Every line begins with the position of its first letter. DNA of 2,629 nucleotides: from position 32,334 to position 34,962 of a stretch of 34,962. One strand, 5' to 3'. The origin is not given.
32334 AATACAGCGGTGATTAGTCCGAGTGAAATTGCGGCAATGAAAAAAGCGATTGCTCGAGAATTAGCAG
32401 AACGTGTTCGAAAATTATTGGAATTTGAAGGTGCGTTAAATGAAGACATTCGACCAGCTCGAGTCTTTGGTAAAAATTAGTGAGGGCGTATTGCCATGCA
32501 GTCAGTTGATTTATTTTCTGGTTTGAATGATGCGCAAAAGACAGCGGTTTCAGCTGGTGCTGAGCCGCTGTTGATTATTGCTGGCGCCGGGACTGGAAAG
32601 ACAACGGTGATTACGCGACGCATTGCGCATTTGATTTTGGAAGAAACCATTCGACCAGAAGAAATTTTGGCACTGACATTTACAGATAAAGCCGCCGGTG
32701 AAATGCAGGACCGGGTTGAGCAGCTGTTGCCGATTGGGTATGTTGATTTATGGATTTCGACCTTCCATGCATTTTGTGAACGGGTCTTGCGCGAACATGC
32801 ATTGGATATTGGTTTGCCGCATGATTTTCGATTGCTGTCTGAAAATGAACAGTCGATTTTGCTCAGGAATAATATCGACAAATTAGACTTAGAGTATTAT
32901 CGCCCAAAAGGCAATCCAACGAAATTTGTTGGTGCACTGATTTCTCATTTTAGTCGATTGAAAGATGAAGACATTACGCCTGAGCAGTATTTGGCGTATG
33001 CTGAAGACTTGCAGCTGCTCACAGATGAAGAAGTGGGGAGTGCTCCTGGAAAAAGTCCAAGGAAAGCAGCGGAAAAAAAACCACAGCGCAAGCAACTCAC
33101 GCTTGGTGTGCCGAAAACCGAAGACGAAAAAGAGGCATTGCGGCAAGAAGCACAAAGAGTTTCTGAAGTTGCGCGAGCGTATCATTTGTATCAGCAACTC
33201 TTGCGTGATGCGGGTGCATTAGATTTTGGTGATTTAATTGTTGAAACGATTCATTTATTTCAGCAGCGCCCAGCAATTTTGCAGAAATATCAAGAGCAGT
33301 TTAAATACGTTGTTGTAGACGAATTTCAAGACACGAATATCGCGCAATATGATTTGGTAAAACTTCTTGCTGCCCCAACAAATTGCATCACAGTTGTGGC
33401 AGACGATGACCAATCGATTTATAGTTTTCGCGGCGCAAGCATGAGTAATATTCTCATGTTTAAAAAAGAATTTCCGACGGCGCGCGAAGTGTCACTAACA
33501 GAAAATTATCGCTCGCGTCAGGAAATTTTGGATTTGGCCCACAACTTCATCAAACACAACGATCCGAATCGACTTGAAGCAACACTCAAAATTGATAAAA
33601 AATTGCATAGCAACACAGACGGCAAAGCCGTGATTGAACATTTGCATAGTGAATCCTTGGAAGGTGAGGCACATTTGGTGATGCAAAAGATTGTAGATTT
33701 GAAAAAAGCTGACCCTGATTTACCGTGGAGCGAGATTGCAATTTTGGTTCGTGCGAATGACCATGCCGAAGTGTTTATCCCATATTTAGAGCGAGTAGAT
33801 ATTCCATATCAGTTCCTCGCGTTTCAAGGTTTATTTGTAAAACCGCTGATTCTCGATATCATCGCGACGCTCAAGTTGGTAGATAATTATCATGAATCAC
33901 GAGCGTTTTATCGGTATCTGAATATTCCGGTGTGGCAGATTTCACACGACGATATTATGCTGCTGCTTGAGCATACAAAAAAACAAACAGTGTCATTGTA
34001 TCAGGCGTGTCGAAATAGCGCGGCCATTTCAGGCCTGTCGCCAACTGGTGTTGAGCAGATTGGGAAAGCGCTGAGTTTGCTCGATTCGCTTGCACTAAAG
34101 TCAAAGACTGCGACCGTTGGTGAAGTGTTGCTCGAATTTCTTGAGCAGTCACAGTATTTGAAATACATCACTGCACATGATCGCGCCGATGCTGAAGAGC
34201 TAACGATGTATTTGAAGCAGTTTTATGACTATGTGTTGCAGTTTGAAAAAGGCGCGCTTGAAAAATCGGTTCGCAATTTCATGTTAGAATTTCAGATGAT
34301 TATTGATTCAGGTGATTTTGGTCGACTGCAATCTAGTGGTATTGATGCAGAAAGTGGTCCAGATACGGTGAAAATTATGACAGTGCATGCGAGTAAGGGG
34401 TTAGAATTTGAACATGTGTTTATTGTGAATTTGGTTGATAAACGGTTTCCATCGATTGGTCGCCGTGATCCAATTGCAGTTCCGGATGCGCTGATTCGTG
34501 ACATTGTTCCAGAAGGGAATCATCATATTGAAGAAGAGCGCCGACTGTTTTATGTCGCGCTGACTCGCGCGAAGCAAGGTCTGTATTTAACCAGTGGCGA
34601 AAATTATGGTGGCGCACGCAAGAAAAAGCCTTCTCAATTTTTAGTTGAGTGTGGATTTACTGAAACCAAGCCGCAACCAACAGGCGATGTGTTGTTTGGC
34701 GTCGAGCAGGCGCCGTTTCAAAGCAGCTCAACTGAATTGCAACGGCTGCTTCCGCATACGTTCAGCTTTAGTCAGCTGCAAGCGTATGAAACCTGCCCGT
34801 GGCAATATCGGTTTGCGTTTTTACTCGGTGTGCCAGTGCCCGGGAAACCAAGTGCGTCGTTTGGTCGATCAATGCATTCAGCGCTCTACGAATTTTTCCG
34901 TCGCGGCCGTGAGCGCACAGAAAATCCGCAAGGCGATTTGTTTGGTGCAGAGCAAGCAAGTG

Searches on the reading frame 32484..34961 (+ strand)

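Call 112: search_protein_families(library=pfam, proteins=[window:32484-34961:+], max_evalue=0.00001)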
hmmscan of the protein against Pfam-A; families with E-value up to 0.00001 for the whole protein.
window:32484-34961:+ (826 aa): 7 families
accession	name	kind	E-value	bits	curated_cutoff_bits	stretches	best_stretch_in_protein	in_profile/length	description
PF00580.27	UvrD-helicase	-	4e-81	273.1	23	1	14-331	1-271/271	UvrD/REP helicase N-terminal domain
PF13361.12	UvrD_C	-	2.7e-51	175.5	25.6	1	337-704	2-347/350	UvrD-like helicase C-terminal domain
PF13245.12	AAA_19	-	9.8e-24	84.5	25.1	1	18-316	1-134/134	AAA domain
PF13538.12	UvrD_C_2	-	1.4e-11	44.5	27.4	0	681-702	30-51/52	UvrD-like helicase C-terminal domain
PF01443.25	Viral_helicase1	-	1.3e-07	32.2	21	0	630-702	178-226/228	Viral superfamily 1 RNA helicase core domain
PF13604.12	AAA_30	-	2.2e-07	31.2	27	0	14-78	2-66/191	AAA domain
PF12705.13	PDDEXK_1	-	5.7e-07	30.2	22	1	759-811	1-54/247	PD-(D/E)XK nuclease superfamily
